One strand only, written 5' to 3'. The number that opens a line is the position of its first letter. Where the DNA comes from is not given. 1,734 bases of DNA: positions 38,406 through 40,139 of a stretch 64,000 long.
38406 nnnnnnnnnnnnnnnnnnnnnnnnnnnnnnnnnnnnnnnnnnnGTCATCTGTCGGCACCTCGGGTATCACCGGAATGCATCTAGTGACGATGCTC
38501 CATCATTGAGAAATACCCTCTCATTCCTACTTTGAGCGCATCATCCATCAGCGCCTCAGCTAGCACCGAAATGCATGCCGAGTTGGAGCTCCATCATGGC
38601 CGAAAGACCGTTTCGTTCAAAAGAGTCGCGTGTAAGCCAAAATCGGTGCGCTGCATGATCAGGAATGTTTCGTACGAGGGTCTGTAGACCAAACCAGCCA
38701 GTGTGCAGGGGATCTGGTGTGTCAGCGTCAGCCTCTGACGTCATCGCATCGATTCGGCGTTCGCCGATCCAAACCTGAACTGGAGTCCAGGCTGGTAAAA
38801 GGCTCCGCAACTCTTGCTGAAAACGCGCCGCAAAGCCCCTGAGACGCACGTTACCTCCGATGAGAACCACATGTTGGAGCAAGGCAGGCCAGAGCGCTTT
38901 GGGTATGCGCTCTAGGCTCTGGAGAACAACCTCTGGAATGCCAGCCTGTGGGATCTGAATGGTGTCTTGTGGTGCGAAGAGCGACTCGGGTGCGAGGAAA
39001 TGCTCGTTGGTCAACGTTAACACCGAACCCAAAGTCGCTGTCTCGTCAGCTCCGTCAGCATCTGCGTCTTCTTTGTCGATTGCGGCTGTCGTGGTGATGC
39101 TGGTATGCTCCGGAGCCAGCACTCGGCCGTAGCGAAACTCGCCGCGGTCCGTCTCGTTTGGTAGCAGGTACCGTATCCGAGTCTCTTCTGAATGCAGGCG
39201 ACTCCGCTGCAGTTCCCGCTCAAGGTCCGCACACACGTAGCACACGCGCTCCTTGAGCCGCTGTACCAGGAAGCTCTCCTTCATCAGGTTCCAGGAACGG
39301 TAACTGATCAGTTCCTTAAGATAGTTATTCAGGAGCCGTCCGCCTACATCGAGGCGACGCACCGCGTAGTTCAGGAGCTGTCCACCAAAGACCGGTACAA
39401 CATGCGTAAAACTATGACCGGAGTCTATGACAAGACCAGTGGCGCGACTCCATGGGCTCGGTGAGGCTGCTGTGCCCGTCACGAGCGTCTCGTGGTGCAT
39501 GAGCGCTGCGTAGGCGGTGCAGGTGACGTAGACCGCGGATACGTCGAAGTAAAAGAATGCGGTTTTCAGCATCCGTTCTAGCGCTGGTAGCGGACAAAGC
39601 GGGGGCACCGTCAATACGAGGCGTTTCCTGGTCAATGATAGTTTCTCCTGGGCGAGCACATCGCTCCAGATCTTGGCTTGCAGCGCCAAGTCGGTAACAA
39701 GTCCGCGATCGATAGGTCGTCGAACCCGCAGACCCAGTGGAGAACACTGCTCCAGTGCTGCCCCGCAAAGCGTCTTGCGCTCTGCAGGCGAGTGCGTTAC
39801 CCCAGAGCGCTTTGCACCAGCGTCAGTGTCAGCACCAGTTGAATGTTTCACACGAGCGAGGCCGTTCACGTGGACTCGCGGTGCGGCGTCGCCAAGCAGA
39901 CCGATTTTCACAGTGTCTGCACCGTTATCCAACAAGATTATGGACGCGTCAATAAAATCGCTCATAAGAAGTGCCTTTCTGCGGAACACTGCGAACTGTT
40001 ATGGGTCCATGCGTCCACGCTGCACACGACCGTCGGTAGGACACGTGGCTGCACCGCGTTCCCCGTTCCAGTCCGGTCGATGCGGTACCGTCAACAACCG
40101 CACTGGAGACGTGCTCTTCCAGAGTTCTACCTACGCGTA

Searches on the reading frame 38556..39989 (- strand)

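Call 23: search_protein_families(library=pfam, max_evalue=0.001, proteins=[window:38556-39989:-])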
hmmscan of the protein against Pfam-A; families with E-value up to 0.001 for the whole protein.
window:38556-39989:- (477 aa): 1 family
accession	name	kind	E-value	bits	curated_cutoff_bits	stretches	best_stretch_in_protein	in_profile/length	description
PF00022.25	Actin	-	3.7e-52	177.7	27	1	16-463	5-403/410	Actin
